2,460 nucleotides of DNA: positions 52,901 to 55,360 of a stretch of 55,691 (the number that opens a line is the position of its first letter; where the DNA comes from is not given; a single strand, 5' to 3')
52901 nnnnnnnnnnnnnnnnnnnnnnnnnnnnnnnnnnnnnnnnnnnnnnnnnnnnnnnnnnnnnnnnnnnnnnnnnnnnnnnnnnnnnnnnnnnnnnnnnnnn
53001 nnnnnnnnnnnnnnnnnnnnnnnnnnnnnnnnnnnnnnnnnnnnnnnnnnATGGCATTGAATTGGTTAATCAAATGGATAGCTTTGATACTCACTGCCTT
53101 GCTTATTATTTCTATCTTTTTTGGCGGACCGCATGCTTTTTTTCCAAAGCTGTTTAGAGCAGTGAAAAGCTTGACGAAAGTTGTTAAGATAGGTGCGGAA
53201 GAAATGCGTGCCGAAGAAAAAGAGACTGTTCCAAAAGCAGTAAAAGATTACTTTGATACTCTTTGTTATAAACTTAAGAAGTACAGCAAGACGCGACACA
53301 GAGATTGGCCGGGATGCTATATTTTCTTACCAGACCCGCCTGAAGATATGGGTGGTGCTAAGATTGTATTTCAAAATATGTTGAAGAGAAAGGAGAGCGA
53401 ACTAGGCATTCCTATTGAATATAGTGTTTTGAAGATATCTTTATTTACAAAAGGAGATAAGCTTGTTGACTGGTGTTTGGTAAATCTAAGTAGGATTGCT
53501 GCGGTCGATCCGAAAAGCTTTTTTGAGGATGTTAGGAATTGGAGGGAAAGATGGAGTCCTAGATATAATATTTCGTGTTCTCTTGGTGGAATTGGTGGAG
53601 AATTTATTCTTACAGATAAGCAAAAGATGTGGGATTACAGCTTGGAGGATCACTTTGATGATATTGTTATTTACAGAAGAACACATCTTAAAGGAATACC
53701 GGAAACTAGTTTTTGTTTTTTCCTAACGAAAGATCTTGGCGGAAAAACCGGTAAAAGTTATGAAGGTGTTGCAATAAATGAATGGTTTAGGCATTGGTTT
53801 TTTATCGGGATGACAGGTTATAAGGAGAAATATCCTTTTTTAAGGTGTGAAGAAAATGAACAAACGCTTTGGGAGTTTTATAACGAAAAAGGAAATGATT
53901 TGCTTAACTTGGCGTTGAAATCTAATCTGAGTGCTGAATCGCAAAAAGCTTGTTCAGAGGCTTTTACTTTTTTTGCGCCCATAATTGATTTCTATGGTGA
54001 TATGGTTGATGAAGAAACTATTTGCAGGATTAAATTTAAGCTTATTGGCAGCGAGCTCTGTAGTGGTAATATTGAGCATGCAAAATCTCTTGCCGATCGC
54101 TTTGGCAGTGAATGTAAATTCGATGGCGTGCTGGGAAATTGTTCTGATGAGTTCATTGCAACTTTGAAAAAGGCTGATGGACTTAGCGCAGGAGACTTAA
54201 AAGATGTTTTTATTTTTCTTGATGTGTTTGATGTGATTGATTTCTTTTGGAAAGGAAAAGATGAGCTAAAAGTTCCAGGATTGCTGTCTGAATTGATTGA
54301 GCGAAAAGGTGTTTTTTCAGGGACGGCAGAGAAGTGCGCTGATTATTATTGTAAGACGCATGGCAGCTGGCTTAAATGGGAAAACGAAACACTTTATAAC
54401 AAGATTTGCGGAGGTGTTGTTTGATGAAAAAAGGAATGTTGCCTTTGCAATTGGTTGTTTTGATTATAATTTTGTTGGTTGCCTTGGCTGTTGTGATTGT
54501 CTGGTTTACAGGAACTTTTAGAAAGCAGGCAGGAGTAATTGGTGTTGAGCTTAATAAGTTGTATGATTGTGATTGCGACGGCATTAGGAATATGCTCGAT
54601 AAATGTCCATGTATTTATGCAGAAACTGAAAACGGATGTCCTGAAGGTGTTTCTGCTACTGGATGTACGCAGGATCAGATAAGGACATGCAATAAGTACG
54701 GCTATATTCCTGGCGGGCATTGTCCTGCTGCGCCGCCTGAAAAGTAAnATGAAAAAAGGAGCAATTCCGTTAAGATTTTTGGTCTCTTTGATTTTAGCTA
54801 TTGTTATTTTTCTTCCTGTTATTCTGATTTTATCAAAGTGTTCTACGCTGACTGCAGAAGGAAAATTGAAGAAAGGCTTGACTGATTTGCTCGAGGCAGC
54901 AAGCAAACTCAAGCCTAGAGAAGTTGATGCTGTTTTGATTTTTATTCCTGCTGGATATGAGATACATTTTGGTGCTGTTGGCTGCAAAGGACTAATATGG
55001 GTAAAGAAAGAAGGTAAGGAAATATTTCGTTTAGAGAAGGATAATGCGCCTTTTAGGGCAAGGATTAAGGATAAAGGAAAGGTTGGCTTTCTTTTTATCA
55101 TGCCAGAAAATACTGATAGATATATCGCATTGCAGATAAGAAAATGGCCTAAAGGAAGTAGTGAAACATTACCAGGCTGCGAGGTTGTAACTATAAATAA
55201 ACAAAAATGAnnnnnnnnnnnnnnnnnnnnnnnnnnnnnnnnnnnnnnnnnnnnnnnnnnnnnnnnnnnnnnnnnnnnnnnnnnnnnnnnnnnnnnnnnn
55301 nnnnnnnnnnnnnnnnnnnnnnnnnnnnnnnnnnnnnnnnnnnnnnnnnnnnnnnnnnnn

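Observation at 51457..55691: Operon of at least nine genes dominated by prepilin-like proteins, without any assembly machinery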

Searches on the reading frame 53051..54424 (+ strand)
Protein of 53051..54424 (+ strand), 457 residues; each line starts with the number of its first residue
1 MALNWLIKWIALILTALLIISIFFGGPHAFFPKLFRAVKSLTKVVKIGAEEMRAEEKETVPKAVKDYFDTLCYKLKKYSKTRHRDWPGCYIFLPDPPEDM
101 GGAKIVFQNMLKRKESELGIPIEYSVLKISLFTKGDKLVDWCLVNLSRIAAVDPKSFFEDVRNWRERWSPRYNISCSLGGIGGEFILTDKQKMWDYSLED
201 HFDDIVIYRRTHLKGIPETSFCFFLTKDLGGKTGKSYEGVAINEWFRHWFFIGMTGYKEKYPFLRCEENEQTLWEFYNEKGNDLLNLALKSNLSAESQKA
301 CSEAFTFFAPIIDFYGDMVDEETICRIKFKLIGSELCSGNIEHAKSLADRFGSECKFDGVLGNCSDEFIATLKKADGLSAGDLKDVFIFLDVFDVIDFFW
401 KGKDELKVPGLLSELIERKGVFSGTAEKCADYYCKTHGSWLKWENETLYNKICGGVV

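Call 6: search_protein_families(library=pfam, max_evalue=1, proteins=[window:53051-54424:+])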
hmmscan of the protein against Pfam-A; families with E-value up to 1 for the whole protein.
window:53051-54424:+ (457 aa): 0 families

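Call 15: find_homologous_proteins(query=window:53051-54424:+, max_evalue=0.001)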
Query window:53051-54424:+ (457 aa): 3 proteins with E <= 0.001 among 5091 candidates.
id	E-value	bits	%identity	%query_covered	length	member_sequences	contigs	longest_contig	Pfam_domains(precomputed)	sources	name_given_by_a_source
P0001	0.0e+0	1074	100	100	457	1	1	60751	-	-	-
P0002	5.1e-232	789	74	100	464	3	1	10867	-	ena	-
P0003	6.4e-227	772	73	100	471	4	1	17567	-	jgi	-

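Call 16: find_encoding_contigs(protein=P0003, flank=10000, max_places=4)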
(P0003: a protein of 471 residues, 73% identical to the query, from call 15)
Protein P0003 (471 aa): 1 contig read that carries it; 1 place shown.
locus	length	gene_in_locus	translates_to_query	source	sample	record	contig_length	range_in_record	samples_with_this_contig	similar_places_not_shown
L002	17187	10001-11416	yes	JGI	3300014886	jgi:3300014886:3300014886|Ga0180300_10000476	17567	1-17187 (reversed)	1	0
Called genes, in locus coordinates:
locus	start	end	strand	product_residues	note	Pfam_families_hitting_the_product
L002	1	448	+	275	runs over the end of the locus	PF13173:AAA_14 (faint), PF13635:DUF4143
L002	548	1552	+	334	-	-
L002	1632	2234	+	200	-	PF00318:Ribosomal_S2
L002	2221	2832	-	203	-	PF06745:ATPase (faint), PF08423:Rad51, PF00154:RecA_N (weak)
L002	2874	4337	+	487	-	-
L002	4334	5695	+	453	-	-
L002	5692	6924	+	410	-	PF13506:Glyco_transf_21, PF00535:Glycos_transf_2, PF10111:Glyco_tranf_2_2, PF13641:Glyco_tranf_2_3, PF03142:Chitin_synth_2, PF13632:Glyco_trans_2_3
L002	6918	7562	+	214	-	-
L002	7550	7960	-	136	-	PF26602:HVO_2718_N (weak), PF01381:HTH_3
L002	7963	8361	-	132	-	PF01894:YjbQ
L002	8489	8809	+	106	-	-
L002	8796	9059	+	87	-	-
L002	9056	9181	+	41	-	-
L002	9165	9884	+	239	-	-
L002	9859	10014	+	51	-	-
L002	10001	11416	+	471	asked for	-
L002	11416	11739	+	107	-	-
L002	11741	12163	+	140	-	-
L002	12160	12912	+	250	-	-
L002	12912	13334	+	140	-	-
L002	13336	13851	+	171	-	-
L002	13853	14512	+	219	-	-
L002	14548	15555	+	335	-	PF01336:tRNA_anti-codon, PF08646:Rep_fac-A_C (weak)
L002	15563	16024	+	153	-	PF04307:YdjM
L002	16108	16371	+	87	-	-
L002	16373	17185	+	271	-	?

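Call 17: find_encoding_contigs(protein=P0002, flank=10000, max_places=4)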
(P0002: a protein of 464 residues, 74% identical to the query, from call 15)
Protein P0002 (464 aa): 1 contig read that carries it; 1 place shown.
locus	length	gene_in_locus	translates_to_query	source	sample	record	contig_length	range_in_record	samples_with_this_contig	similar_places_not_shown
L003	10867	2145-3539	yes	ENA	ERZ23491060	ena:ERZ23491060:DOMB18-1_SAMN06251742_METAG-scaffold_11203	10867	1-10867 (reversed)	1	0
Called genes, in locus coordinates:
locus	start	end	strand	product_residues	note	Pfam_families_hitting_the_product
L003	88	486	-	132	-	PF01894:YjbQ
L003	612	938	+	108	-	-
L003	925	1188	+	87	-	-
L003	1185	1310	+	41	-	-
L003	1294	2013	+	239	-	-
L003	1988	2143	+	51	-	-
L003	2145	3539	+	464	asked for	-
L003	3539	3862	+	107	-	-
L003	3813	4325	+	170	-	-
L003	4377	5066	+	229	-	-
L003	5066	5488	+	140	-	-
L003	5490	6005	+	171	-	-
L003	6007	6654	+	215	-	-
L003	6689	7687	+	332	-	PF01336:tRNA_anti-codon, PF08646:Rep_fac-A_C (weak)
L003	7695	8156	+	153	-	PF04307:YdjM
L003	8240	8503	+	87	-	-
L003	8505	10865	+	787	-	?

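Call 18: find_encoding_contigs(protein=P0001, flank=10000, max_places=4)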
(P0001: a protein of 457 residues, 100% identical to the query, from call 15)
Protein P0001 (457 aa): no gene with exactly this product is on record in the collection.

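Call 21: search_protein_families(library=ncbifam, max_evalue=1, proteins=[window:53051-54424:+, L002:12160-12912:+, L002:12912-13334:+, L002:13336-13851:+, L002:13853-14512:+])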
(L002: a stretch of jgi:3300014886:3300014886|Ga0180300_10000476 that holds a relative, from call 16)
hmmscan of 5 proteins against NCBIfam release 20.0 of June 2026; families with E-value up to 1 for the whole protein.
window:53051-54424:+ (457 aa): 0 families

L002:12160-12912:+ (250 aa): 0 families

L002:12912-13334:+ (140 aa): 0 families

L002:13336-13851:+ (171 aa): 0 families

L002:13853-14512:+ (219 aa): 0 families

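Call 22: search_protein_families(library=pfam, max_evalue=1, proteins=[L002:12160-12912:+, L002:12912-13334:+, L002:13336-13851:+, L002:13853-14512:+, L002:16108-16371:+, L003:8505-10865:+])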
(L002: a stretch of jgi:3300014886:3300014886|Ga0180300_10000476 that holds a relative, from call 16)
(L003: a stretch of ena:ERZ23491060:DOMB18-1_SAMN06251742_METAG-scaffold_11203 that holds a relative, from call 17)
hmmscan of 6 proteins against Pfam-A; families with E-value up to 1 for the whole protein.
L002:12160-12912:+ (250 aa): 1 family
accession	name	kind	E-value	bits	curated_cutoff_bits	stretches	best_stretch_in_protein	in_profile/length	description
PF02317.23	Octopine_DH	-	0.077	13.4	30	1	124-218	22-103/150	NAD/NADP octopine/nopaline dehydrogenase, alpha-helical domain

L002:12912-13334:+ (140 aa): 3 families
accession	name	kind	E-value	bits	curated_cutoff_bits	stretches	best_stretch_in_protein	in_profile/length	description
PF01259.24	SAICAR_synt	-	0.035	14.3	20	1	44-94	80-130/233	SAICAR synthetase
PF11044.13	TMEMspv1-c74-12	-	0.18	12.4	25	1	15-36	7-28/49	Plectrovirus spv1-c74 ORF 12 transmembrane protein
PF12836.13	HHH_3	-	0.18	12.4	27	1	42-80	22-60/65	Helix-hairpin-helix motif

L002:13336-13851:+ (171 aa): 0 families

L002:13853-14512:+ (219 aa): 1 family
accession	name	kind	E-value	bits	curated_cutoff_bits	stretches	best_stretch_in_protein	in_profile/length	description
PF10212.14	PPP1R21_helical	-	0.041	14.1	25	1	142-179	120-157/252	Protein phosphatase 1 regulatory subunit 21, six-helix bundle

L002:16108-16371:+ (87 aa): 2 families
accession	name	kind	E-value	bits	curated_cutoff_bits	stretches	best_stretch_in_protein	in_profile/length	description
PF20300.4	prok_STING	-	0.036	14.5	27.1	1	33-81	74-117/137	Prokaryotic STING domain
PF09058.15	L27_1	-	0.059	13.6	29.7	1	58-78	39-59/59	L27_1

L003:8505-10865:+ (787 aa): 19 families
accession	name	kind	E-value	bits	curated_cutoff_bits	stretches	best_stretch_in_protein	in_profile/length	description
PF08423.17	Rad51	-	6.4e-69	232.4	22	1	76-275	1-203/244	Rad51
PF14528.11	LAGLIDADG_3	-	7.6e-26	90.6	22.5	2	566-638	4-82/82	LAGLIDADG-like domain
PF14890.11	Intein_splicing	-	5.8e-25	88.3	35.8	1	282-769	1-155/155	Intein splicing domain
PF00154.27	RecA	-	1e-11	45.3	27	1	76-271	26-208/262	recA bacterial DNA recombination protein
PF14520.12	HHH_5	-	2e-10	41.4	27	1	11-60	6-56/57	Helix-hairpin-helix domain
PF06745.19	ATPase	-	1.3e-05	25.2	26.6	1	84-209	2-131/231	KaiC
PF13481.12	AAA_25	-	2.2e-05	24.6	27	1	87-212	19-158/195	AAA domain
PF01381.28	HTH_3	-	0.00013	22.4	23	1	404-452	1-49/55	Helix-turn-helix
PF13560.12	HTH_31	-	0.00049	20.8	27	1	410-454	12-57/64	Helix-turn-helix domain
PF10391.15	DNA_pol_lambd_f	-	0.0028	17.9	29.8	1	9-34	3-28/51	Fingers domain of DNA polymerase lambda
PF11731.14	Cdd1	-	0.013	16.1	25.5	1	4-44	3-43/86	Pathogenicity locus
PF11372.14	DUF3173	-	0.034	14.5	25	1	38-63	4-29/58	Domain of unknown function (DUF3173)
PF03831.20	YjdM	-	0.045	14.1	23.2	0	362-397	7-42/69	PhnA domain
PF02796.21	HTH_7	-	0.052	14.1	23.8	1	395-435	5-44/45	Helix-turn-helix domain of resolvase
PF04218.19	CENP-B_N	-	0.063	13.4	21.2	1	407-434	17-44/53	CENP-B N-terminal DNA-binding domain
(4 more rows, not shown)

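Call 37: find_related_loci(query=A1, collection=genome_contigs, flank=10000)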
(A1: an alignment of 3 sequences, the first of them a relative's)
Query A1 (457 aa) in genome_contigs; peptide patterns used: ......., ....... (x = any residue, [..] = any of these).
68 stretches matched a pattern; 1 encode a relative of the query (tblastn E <= 1e-3); 1 distinct loci.
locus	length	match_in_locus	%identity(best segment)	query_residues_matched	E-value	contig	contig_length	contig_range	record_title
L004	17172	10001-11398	73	1-457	0e+0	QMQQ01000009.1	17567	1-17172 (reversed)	MAG: Candidatus Woesearchaeota archaeon isolate B54_G15 B54_Guay15_scaffold_00476, whole genome shotgun sequence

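Call 51: search_solved_structures(query=A1, max_evalue=10)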
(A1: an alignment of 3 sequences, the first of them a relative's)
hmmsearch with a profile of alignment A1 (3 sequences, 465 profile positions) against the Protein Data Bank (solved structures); distinct sequences matched with E-value up to 10: 2.
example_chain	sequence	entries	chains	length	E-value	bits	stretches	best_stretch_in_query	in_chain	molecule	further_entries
5n2k_B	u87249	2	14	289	1.4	10.8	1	432-456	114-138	Briakinumab FAb heavy chain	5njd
5uh0_A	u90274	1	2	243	1.8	10.5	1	306-337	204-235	Membrane-bound lytic murein transglycosylase F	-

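Call 68: search_protein_families(library=pfam, max_evalue=1, proteins=[L002:9859-10014:+, L002:9056-9181:+])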
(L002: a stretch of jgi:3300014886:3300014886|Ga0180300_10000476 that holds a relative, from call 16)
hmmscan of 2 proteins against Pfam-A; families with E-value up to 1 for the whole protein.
L002:9859-10014:+ (51 aa): 3 families
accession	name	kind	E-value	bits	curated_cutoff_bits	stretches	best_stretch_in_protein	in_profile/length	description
PF16982.10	Flp1_like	-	0.0083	16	33.5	1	13-43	9-39/49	Putative Flagellin, Flp1-like, domain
PF10717.14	ODV-E18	-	0.17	12.2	28.1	1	13-30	27-44/87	Occlusion-derived virus envelope protein ODV-E18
PF12669.12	FeoB_associated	-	0.26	12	27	1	15-31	2-18/44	FeoB-associated Cys-rich membrane protein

L002:9056-9181:+ (41 aa): 0 families

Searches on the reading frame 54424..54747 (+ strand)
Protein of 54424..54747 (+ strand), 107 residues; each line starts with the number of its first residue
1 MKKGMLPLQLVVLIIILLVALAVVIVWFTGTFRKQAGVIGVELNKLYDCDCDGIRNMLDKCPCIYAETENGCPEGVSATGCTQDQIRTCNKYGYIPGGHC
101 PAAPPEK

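Call 6: search_protein_families(library=pfam, max_evalue=1, proteins=[window:54424-54747:+])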
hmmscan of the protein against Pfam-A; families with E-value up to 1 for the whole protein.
window:54424-54747:+ (107 aa): 2 families
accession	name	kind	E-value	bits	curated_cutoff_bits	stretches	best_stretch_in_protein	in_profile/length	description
PF02412.23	TSP_3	-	0.031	14.4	25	1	48-63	15-30/36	Thrombospondin type 3 repeat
PF00558.24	Vpu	-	0.23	11.7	24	1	5-31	1-27/81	Vpu protein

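Call 21: search_protein_families(library=ncbifam, max_evalue=1, proteins=[window:54424-54747:+])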
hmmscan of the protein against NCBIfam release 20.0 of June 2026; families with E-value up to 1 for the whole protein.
window:54424-54747:+ (107 aa): 1 family
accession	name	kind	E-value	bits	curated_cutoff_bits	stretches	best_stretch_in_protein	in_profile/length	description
NF033763.1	exchanger_TraB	exception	0.19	9.7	700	1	47-98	322-374/522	outer membrane exchange protein TraB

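Call 98: find_related_loci(query=A6, collection=viral_contigs, flank=10000)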
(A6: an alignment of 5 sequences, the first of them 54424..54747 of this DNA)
Query A6 (107 aa) in viral_contigs; peptide patterns used: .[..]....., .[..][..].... (x = any residue, [..] = any of these).
40 stretches matched a pattern, but none encodes a relative of the query by tblastn (E <= 1e-3).

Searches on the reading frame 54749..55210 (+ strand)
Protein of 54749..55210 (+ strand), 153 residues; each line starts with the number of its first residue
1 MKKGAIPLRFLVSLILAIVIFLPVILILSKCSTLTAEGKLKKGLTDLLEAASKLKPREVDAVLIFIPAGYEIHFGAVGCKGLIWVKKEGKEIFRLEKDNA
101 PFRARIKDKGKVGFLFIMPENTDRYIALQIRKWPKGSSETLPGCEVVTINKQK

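Call 5: find_encoding_contigs(protein=window:54749-55210:+, flank=10000, max_places=6)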
Protein window:54749-55210:+ (153 aa): no gene with exactly this product is on record in the collection.

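Call 6: search_protein_families(library=pfam, max_evalue=1, proteins=[window:54749-55210:+])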
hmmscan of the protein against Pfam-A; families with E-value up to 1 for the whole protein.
window:54749-55210:+ (153 aa): 0 families

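Call 21: search_protein_families(library=ncbifam, max_evalue=1, proteins=[window:54749-55210:+])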
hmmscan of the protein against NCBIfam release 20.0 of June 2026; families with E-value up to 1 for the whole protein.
window:54749-55210:+ (153 aa): 1 family
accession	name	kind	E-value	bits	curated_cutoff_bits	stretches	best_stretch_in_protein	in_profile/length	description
NF045871.1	MBA_Nterm_para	domain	0.064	13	55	1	11-40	7-38/132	MBA family surface membrane protein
